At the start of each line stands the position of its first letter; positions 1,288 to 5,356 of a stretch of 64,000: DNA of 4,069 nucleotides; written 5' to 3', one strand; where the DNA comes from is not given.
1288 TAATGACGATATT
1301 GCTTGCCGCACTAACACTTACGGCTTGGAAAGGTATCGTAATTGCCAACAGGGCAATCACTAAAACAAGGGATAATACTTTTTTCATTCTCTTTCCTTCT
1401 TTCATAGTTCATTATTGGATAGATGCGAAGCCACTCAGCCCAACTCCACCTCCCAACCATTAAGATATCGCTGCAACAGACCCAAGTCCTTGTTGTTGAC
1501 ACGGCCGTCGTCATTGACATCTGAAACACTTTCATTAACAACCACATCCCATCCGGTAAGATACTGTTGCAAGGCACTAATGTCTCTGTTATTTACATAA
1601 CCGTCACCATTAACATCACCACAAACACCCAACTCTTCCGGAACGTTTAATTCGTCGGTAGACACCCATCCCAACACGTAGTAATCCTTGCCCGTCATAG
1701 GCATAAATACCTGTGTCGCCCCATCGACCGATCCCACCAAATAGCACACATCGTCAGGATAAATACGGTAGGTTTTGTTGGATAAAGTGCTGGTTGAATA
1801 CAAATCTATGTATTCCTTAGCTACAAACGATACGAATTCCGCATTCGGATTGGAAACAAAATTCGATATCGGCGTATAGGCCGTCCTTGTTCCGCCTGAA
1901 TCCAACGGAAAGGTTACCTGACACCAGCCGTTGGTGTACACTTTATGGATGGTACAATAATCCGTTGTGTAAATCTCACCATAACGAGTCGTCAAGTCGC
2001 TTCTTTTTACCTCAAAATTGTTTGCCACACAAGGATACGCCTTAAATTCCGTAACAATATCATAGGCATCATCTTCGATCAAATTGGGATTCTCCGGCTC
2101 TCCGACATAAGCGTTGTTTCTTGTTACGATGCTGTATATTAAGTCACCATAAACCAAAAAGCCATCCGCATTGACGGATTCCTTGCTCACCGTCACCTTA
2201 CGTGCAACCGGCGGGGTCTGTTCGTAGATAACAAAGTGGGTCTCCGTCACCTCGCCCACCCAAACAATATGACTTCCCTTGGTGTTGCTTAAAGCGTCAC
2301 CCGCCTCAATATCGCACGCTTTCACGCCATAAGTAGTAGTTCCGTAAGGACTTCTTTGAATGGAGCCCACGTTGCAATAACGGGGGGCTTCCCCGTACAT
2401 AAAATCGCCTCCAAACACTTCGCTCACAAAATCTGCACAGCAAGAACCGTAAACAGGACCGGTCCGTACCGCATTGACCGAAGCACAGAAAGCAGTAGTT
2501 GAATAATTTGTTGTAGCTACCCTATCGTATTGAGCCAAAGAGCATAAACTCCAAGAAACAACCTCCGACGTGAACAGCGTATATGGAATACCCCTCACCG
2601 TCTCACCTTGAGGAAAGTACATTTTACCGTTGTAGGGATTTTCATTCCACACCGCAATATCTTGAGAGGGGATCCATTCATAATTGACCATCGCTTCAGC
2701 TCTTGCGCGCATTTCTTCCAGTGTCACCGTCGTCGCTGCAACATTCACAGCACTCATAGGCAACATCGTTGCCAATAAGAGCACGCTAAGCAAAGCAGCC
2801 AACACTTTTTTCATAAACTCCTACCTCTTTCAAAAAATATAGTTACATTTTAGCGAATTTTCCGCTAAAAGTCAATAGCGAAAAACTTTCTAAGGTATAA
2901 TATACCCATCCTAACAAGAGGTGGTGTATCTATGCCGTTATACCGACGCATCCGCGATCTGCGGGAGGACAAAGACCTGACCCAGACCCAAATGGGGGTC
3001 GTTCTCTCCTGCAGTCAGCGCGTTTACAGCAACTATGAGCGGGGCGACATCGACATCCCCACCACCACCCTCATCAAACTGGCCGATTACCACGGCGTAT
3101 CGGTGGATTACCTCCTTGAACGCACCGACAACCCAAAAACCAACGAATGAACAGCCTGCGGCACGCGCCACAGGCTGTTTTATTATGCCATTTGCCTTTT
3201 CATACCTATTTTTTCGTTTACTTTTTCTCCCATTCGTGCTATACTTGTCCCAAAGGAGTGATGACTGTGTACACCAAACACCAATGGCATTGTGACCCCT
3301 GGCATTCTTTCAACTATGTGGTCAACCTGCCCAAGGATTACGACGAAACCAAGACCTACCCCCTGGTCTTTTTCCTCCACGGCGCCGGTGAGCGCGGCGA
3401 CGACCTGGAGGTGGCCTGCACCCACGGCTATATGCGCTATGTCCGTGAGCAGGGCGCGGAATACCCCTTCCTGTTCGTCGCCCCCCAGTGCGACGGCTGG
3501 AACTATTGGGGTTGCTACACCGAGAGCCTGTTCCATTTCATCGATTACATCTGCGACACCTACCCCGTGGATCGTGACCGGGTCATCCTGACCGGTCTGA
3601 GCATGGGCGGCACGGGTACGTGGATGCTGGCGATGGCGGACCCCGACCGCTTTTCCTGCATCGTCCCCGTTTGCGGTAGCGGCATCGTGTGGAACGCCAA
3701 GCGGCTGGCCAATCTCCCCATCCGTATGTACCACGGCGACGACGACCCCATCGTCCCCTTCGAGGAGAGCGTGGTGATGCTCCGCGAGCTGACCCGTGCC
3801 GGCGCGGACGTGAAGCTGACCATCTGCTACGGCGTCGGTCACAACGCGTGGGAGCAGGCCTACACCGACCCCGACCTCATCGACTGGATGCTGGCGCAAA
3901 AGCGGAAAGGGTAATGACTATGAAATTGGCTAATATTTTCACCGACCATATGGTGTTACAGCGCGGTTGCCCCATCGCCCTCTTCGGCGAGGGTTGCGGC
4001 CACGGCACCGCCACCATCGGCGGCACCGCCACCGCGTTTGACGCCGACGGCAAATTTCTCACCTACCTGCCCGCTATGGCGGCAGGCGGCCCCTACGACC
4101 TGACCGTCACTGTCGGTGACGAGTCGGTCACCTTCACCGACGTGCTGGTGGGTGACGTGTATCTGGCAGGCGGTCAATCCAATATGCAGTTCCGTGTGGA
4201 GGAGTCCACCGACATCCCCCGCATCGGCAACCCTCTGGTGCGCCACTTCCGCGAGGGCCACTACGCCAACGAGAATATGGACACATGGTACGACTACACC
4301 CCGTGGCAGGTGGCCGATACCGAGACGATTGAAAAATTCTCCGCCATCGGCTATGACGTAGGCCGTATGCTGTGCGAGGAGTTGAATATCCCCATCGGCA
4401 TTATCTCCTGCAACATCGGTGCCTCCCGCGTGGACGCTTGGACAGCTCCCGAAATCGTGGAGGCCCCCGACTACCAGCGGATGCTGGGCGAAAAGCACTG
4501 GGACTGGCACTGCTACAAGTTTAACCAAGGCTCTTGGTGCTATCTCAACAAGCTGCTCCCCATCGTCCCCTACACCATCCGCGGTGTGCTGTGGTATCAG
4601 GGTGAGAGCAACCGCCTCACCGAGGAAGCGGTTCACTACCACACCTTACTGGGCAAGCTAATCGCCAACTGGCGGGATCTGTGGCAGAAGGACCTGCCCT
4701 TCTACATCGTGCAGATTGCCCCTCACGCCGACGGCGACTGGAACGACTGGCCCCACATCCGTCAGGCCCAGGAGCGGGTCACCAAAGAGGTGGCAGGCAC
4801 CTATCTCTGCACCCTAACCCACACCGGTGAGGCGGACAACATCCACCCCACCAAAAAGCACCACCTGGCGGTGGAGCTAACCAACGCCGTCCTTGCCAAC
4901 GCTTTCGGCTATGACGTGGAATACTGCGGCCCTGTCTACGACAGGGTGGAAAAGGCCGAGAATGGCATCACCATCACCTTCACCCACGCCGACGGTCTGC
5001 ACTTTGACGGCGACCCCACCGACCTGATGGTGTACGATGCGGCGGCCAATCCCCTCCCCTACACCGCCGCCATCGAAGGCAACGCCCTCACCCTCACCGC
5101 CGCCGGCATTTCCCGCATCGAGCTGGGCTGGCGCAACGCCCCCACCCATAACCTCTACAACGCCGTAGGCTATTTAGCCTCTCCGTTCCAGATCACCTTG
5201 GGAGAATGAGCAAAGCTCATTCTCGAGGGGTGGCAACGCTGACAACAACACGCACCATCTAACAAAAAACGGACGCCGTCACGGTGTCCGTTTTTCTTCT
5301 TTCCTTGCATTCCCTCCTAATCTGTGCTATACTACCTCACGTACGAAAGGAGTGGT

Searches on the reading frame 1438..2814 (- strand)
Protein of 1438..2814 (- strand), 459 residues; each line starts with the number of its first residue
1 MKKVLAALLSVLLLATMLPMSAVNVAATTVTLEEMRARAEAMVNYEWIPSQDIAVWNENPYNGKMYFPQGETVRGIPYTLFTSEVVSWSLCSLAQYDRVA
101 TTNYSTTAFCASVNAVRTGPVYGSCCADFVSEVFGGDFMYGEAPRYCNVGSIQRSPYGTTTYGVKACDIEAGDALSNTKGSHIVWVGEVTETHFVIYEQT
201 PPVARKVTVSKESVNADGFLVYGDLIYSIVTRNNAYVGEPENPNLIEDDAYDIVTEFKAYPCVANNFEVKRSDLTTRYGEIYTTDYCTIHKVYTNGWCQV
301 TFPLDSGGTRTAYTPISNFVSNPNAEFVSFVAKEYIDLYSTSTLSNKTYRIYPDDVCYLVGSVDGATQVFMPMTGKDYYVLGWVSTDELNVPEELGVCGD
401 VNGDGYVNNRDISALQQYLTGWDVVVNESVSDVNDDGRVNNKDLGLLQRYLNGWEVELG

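Call 3: search_protein_families(library=pfam, proteins=[window:1438-2814:-], max_evalue=0.01)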
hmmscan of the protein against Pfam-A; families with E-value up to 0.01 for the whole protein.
window:1438-2814:- (459 aa): 1 family
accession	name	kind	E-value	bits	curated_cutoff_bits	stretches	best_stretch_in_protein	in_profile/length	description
PF00404.24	Dockerin_1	-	8.8e-13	48.7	22.9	1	399-452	2-57/57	Dockerin type I domain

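Call 39: search_protein_families(library=ncbifam, proteins=[window:1438-2814:-], max_evalue=0.01)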
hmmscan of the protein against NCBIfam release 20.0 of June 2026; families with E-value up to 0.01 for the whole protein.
window:1438-2814:- (459 aa): 1 family
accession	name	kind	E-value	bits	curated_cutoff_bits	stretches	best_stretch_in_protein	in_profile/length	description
NF049990.1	CellobisidaseCelK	equivalog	1.2e-08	33.7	1700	1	395-453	826-884/889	cellulose 1,4-beta-cellobiosidase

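Call 55: search_protein_families(library=pfam, proteins=[window:1630-2733:-], max_evalue=10)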
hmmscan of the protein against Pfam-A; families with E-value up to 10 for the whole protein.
seq(368 aa): 0 families

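Call 56: search_solved_structures(query=window:1630-2733:-, max_evalue=10)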
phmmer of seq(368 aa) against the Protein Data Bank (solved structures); distinct sequences matched with E-value up to 10: 0.

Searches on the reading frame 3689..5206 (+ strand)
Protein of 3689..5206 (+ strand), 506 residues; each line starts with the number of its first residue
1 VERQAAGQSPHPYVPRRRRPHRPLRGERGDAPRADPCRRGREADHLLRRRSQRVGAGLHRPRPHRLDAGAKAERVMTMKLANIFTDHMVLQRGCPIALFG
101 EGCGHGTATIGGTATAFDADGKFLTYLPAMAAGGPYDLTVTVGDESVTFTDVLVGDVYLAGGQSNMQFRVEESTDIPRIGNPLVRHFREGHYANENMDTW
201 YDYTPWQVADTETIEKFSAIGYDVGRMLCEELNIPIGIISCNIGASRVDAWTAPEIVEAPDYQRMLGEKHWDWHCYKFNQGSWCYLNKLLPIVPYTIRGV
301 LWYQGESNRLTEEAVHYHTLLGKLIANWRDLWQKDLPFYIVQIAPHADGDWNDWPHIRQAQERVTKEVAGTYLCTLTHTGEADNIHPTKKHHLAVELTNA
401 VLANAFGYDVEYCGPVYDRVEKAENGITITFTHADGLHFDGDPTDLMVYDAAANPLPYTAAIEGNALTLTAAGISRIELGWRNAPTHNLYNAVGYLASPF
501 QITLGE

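Call 21: search_protein_families(library=pfam, proteins=[window:3689-5206:+], max_evalue=0.001)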
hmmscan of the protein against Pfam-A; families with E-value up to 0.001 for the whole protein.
window:3689-5206:+ (506 aa): 1 family
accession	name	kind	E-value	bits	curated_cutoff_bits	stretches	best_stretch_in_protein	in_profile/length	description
PF03629.24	SASA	-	1.2e-18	68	24.8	1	155-391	2-212/226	Carbohydrate esterase, sialic acid-specific acetylesterase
